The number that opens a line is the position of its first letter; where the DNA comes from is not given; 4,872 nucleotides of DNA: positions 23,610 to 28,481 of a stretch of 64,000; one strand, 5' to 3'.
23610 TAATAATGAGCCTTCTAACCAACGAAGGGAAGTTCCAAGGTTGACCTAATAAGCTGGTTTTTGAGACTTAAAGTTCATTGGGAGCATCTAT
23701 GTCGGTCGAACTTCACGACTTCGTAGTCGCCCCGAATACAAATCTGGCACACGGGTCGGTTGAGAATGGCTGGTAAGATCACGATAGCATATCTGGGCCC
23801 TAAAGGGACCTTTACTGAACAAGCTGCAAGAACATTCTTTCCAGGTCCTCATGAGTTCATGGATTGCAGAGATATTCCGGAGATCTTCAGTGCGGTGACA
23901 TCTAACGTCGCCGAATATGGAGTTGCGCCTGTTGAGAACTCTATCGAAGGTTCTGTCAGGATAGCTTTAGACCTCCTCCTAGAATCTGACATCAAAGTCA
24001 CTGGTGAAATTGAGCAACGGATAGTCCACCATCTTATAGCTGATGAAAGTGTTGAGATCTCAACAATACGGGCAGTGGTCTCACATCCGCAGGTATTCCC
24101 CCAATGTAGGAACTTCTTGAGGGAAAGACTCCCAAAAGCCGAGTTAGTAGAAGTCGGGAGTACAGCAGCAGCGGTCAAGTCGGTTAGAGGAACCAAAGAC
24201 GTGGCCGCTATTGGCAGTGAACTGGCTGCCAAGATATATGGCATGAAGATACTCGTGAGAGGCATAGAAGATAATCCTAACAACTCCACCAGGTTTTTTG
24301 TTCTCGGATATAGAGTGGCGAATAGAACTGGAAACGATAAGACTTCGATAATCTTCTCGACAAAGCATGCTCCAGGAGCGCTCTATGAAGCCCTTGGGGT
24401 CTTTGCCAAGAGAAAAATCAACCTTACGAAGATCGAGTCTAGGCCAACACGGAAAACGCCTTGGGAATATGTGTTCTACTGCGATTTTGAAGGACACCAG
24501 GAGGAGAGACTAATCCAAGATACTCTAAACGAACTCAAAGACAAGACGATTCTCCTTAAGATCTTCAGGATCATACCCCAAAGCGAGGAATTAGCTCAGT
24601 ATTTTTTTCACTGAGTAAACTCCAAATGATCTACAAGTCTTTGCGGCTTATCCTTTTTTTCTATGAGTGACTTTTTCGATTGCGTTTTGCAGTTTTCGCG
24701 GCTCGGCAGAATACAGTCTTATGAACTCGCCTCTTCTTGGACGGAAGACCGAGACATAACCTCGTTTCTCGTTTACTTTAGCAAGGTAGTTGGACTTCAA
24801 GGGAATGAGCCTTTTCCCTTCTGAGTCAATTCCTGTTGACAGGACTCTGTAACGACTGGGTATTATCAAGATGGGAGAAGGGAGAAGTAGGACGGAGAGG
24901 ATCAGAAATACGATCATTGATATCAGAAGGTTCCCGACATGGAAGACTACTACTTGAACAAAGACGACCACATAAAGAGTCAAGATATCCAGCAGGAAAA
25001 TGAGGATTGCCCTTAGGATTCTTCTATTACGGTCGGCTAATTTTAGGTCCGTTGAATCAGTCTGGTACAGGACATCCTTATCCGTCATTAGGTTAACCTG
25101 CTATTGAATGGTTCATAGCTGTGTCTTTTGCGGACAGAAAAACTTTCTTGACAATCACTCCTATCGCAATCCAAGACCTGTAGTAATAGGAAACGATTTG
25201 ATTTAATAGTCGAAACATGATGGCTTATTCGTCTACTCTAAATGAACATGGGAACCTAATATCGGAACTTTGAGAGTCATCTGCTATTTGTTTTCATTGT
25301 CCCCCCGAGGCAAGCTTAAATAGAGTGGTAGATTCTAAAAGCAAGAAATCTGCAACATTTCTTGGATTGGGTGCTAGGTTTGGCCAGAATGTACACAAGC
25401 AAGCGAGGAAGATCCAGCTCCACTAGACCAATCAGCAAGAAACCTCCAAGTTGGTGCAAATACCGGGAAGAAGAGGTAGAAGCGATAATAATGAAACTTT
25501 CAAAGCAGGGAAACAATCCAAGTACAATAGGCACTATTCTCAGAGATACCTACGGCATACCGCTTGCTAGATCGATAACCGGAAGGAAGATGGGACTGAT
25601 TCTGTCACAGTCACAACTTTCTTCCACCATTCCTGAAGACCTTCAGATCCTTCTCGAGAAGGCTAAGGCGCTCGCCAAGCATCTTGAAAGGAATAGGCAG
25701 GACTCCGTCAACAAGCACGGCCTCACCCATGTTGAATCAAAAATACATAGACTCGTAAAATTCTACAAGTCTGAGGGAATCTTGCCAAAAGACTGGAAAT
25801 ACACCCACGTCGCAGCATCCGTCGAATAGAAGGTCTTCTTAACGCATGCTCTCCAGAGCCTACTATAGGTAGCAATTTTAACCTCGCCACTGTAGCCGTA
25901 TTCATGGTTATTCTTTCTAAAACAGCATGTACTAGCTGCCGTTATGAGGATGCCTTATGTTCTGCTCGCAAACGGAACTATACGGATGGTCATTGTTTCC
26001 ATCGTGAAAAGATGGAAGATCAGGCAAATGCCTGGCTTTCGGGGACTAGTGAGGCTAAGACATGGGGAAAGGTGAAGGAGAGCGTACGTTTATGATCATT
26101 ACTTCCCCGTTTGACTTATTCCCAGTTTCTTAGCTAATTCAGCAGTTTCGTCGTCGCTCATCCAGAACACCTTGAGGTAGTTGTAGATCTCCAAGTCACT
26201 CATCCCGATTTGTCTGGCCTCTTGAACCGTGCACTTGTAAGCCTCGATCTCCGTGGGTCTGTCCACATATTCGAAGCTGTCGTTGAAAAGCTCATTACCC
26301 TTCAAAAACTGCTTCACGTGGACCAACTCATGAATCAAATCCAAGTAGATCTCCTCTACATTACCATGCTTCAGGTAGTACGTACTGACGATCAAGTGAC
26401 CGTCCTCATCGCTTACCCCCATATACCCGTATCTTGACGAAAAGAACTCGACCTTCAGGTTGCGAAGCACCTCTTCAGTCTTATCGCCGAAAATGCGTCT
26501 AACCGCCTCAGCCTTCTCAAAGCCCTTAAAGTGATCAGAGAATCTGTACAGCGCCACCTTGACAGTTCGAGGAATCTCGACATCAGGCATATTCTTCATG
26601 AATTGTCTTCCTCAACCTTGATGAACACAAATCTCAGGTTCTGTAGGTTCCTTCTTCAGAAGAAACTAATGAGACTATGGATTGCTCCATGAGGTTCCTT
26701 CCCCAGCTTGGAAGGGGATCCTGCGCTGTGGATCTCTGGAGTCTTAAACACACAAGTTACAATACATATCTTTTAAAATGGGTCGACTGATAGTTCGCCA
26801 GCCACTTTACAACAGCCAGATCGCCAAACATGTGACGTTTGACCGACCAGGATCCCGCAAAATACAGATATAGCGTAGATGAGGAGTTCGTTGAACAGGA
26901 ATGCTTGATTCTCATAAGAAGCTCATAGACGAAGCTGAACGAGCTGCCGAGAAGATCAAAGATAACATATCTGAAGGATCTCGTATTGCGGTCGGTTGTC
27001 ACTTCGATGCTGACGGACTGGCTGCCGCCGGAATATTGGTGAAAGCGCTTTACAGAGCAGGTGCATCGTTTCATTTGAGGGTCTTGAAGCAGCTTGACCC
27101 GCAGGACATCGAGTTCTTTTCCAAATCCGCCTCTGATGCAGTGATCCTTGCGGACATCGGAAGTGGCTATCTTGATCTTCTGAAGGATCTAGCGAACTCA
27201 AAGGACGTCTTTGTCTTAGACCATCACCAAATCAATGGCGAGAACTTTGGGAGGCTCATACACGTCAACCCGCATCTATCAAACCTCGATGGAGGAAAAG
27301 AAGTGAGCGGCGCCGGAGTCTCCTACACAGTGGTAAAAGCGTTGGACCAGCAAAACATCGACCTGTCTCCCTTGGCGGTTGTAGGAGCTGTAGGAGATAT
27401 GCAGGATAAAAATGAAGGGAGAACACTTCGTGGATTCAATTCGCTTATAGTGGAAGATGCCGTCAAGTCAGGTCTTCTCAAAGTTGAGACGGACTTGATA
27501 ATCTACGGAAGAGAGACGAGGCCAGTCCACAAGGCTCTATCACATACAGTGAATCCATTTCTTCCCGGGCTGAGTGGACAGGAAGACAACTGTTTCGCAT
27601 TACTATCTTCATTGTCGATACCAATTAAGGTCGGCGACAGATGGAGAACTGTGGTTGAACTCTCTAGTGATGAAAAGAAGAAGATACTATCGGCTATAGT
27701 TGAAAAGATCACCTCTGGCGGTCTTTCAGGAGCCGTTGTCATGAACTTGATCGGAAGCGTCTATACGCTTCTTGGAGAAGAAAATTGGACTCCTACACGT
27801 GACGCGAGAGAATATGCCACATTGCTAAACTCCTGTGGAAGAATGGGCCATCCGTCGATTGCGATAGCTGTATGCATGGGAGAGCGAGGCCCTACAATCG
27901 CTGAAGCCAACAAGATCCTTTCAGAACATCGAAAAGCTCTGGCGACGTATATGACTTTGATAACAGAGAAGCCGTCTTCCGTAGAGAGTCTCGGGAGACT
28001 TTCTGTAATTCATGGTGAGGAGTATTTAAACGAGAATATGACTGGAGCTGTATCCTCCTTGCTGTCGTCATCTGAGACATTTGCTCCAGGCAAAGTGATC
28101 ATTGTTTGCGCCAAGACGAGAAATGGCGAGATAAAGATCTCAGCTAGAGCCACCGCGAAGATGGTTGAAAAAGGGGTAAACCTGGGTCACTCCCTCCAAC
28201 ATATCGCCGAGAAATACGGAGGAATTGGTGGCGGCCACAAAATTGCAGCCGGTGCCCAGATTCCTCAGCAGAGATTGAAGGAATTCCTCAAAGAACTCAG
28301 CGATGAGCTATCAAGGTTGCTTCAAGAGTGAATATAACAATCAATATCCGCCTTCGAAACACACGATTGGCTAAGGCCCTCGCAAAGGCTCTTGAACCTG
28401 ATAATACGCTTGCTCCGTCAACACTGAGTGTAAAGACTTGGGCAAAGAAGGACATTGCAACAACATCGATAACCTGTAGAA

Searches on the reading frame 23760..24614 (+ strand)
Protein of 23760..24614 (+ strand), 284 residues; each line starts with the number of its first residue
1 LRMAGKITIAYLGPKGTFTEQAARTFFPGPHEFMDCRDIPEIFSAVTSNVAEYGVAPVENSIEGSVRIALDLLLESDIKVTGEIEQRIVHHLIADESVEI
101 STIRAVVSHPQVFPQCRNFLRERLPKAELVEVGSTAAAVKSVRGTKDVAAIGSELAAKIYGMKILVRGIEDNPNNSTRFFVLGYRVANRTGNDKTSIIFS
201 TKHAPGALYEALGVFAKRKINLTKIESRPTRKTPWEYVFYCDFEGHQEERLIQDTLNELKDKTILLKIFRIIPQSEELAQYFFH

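Call 76: search_protein_families(library=pfam, proteins=[window:23760-24614:+], max_evalue=1e-8)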
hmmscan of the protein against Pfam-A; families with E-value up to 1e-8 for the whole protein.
window:23760-24614:+ (284 aa): 2 families
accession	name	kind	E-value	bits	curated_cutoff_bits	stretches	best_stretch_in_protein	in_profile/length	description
PF00800.23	PDT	-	1.2e-62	211.4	25.2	1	9-184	1-178/181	Prephenate dehydratase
PF01842.31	ACT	-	6e-11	42.4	27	1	196-260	2-65/66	ACT domain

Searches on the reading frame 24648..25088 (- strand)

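Call 80: search_protein_families(library=pfam, proteins=[window:24648-25088:-], max_evalue=0.000001)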
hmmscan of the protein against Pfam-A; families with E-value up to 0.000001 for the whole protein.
window:24648-25088:- (146 aa): 1 family
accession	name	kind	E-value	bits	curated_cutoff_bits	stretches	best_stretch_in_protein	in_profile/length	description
PF09973.14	DUF2208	-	2.4e-12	47.5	24.3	1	38-140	125-231/231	Predicted membrane protein (DUF2208)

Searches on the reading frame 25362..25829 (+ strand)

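Call 80: search_protein_families(library=pfam, proteins=[window:25362-25829:+], max_evalue=0.000001)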
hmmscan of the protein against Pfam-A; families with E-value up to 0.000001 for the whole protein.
window:25362-25829:+ (155 aa): 2 families
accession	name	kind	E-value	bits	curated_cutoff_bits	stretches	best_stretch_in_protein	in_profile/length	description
PF08069.17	Ribosomal_S13_N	-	3.2e-25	88.4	25.4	1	8-66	2-60/60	Ribosomal S13/S15 N-terminal domain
PF00312.27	Ribosomal_S15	-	3.5e-12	46.7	31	1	89-149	17-75/81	Ribosomal protein S15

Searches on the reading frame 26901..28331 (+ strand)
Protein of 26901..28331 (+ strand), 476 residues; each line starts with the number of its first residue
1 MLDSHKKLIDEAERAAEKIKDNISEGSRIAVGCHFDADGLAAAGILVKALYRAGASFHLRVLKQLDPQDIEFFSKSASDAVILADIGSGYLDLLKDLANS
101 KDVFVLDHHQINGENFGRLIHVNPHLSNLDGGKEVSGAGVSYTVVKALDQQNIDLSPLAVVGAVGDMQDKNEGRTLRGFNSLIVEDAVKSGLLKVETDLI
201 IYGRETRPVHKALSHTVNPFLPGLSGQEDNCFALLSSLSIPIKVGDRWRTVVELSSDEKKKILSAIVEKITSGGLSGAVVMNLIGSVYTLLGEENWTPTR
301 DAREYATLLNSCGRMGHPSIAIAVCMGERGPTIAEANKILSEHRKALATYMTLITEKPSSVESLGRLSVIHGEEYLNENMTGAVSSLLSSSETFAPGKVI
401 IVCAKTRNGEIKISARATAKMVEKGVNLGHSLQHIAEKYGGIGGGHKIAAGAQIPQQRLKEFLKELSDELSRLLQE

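Call 80: search_protein_families(library=pfam, proteins=[window:26901-28331:+], max_evalue=0.000001)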
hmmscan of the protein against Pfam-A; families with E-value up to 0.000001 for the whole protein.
window:26901-28331:+ (476 aa): 3 families
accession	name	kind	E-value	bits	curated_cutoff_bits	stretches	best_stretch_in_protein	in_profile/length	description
PF21763.2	DHH_CID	-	6.9e-22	78.1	27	1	201-284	1-84/84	DHH-CID domain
PF02272.25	DHHA1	-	3.2e-15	56.9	25.9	1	392-470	25-100/102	DHHA1 domain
PF01368.27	DHH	-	2.1e-09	38.2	28.1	1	28-148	1-104/125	DHH family, N-terminal domain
